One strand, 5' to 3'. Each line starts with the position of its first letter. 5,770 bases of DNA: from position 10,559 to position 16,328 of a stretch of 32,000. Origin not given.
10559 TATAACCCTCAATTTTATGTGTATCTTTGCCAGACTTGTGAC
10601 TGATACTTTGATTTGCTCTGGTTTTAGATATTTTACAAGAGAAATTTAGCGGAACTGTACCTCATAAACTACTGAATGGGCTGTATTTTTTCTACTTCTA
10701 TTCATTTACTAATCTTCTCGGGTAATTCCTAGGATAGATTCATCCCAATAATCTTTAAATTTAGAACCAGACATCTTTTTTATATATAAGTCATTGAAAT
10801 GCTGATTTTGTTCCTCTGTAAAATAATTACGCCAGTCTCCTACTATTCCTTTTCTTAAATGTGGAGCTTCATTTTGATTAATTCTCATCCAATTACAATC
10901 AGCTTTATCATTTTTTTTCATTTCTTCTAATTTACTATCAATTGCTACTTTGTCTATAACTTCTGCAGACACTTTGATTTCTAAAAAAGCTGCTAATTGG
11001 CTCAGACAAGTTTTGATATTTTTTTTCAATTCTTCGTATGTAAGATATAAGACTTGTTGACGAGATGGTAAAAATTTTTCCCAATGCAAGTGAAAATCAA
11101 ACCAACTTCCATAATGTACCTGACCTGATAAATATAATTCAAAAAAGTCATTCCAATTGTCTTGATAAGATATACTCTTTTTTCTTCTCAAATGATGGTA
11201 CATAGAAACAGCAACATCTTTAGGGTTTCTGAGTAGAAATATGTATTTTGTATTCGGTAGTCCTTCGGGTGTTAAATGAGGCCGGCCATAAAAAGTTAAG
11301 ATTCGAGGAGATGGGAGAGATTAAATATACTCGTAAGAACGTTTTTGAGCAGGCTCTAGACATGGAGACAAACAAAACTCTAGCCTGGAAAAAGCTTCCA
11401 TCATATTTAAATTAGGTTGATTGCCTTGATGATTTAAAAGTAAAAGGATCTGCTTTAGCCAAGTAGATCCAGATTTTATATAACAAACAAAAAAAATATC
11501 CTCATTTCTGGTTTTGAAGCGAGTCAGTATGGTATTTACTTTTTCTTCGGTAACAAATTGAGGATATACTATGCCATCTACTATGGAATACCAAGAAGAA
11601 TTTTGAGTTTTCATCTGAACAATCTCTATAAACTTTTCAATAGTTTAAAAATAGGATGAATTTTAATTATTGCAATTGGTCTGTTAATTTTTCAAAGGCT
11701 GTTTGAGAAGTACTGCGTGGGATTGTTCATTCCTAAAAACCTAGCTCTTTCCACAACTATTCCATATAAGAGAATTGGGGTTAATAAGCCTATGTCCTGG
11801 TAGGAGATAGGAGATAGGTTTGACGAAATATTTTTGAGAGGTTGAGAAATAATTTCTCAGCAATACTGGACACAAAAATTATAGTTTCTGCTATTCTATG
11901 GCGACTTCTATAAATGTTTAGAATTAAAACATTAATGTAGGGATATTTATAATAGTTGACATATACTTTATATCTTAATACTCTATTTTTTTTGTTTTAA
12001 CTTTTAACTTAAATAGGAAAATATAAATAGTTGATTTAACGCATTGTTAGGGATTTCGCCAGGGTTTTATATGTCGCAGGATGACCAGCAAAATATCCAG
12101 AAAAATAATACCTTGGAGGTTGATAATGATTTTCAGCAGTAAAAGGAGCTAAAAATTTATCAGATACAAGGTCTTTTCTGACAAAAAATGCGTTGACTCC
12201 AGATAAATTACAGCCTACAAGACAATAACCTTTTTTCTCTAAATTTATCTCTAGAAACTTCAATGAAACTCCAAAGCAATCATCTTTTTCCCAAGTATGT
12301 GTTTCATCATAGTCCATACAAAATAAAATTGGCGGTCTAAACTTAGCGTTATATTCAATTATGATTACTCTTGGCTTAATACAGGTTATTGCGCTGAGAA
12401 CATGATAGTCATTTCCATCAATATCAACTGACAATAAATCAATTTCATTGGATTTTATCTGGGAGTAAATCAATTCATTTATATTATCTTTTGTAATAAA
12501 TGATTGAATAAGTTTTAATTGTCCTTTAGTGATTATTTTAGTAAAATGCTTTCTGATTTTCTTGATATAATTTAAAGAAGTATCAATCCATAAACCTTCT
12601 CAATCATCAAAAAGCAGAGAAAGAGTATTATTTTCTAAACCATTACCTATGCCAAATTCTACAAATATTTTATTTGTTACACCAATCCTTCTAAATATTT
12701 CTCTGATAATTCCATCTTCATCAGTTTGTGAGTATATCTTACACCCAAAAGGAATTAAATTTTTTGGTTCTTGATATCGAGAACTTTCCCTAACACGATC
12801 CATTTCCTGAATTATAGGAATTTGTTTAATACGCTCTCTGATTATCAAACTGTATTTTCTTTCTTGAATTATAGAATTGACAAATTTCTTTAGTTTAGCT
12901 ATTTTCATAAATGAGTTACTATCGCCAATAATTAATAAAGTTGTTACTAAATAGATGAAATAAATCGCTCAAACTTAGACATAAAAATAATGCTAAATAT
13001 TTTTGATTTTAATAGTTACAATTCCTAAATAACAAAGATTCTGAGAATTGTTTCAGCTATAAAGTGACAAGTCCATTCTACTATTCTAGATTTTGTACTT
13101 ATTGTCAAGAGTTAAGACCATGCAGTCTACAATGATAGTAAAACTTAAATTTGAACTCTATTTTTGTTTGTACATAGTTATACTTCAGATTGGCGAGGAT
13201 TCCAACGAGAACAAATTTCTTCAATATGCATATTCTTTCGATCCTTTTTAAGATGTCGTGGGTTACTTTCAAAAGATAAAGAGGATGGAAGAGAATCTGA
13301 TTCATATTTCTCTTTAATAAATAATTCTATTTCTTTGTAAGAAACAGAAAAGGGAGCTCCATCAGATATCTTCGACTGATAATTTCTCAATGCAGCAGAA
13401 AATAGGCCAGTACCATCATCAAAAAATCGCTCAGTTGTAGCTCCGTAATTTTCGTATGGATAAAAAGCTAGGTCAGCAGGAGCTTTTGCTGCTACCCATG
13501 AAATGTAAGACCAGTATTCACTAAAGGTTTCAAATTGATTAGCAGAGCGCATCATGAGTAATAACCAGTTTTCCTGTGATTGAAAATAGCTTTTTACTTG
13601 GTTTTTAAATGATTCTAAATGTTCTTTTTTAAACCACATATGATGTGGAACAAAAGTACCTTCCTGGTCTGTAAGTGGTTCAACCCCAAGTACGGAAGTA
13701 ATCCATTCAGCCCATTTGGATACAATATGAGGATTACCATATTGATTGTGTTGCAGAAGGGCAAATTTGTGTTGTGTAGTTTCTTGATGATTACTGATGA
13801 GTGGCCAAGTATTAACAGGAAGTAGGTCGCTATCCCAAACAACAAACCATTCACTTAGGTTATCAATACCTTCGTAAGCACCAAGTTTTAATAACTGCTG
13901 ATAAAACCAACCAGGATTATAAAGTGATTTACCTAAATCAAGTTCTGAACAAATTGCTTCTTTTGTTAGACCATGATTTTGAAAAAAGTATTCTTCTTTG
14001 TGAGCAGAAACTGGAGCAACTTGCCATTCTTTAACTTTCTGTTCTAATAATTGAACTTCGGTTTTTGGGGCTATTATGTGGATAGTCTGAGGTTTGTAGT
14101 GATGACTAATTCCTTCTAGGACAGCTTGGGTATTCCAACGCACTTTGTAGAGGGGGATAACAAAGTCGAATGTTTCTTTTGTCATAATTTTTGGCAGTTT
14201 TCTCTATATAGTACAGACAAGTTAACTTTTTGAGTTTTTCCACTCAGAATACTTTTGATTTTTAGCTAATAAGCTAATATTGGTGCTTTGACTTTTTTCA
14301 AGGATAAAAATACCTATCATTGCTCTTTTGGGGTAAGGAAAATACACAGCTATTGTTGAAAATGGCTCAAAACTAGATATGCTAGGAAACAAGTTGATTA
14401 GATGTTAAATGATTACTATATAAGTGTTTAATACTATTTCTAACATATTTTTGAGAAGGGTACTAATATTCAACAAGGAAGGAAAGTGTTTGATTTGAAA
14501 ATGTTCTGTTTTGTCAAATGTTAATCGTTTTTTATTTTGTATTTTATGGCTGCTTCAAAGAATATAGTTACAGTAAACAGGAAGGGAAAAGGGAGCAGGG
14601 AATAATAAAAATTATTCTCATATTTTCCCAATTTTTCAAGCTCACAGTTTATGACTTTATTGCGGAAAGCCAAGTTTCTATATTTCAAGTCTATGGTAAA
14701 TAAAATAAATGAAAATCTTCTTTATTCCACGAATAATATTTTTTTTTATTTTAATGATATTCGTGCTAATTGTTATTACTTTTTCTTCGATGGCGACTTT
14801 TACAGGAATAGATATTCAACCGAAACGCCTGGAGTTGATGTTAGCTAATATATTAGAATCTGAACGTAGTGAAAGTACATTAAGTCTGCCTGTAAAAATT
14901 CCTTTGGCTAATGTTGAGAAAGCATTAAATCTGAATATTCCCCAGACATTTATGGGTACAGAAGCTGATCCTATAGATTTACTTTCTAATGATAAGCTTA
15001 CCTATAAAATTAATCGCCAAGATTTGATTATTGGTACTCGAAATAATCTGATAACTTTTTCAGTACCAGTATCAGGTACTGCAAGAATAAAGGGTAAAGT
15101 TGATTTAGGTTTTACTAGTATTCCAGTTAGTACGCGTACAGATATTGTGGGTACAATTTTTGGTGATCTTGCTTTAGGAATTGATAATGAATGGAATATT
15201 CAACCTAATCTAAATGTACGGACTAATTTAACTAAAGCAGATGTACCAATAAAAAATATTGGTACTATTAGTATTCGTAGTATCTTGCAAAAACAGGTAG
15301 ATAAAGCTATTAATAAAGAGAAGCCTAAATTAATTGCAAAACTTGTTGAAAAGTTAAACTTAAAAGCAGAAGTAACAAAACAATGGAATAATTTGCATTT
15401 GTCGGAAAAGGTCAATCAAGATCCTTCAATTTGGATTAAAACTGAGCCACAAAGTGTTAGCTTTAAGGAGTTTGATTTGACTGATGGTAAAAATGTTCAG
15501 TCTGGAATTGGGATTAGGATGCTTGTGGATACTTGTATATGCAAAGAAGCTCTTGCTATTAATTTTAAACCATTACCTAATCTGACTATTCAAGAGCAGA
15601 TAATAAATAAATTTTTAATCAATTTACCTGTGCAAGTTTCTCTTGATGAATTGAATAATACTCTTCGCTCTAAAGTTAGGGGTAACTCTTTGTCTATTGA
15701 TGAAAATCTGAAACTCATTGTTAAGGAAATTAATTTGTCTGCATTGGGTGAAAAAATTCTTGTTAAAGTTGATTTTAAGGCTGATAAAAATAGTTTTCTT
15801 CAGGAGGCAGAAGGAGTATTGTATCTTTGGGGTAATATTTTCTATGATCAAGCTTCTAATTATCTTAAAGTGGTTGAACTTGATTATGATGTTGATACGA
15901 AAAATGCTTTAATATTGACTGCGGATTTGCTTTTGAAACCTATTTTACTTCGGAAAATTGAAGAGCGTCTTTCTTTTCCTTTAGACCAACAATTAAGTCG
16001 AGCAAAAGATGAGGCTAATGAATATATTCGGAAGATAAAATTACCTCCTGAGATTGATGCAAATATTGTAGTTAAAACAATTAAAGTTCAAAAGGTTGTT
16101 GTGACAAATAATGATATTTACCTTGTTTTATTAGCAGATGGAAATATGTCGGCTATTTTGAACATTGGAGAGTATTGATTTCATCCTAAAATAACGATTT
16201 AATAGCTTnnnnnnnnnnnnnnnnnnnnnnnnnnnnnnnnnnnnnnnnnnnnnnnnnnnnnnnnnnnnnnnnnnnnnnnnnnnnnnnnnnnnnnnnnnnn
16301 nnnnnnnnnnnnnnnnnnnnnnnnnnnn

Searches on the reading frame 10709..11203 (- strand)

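Call 7: search_protein_families(library=pfam, proteins=[window:10709-11203:-])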
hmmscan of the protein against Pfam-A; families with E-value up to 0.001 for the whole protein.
window:10709-11203:- (164 aa): 1 family
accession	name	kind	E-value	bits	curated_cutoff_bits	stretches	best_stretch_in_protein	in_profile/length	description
PF00685.33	Sulfotransfer_1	-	1.7e-33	116.6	22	1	1-147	107-254/255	Sulfotransferase domain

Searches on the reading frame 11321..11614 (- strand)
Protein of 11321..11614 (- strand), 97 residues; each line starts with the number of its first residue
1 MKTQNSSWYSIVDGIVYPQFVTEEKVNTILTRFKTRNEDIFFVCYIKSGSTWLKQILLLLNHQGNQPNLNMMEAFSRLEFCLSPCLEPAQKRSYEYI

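Call 7: search_protein_families(library=pfam, proteins=[window:11321-11614:-])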
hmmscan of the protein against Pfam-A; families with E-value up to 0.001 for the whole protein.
window:11321-11614:- (97 aa): 1 family
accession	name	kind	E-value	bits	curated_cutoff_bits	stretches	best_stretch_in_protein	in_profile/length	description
PF00685.33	Sulfotransfer_1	-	0.00019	21.4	22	1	38-79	2-37/255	Sulfotransferase domain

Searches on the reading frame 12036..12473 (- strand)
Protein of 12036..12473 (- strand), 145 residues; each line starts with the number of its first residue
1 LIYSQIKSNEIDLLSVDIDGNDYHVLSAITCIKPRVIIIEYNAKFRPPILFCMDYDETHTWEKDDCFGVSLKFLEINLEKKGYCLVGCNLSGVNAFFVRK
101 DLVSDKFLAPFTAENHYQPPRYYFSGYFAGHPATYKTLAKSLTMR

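Call 70: search_protein_families(library=pfam, proteins=[window:12036-12473:-])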
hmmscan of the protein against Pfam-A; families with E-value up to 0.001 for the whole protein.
window:12036-12473:- (145 aa): 1 family
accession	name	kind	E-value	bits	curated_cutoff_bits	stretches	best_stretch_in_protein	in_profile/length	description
PF05050.19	Methyltransf_21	-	8.7e-05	23.1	22.7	1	7-43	110-150/173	Methyltransferase FkbM domain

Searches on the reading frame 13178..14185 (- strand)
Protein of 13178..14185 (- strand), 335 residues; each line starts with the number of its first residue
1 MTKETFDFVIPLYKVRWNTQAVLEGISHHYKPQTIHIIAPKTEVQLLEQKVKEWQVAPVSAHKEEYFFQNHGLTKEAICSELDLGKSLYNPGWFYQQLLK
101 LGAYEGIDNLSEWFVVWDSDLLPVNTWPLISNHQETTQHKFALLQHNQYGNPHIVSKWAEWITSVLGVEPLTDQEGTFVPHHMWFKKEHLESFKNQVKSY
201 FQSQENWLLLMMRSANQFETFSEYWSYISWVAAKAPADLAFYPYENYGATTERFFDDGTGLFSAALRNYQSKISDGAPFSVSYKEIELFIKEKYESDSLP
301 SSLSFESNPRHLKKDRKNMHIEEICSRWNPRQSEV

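Call 70: search_protein_families(library=pfam, proteins=[window:13178-14185:-])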
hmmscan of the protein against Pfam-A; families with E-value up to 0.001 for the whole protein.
window:13178-14185:- (335 aa): 1 family
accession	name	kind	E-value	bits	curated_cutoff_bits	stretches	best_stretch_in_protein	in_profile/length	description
PF20102.4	DUF6492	-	1.4e-10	41.2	22.9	1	22-235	27-214/291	Family of unknown function (DUF6492)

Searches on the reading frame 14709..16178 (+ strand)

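Call 70: search_protein_families(library=pfam, proteins=[window:14709-16178:+])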
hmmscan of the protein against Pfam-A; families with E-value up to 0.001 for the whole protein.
window:14709-16178:+ (489 aa): 1 family
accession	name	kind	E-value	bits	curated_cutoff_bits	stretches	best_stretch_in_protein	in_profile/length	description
PF14356.11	DUF4403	-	9.3e-78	262.2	28.3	1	55-482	2-423/425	Domain of unknown function (DUF4403)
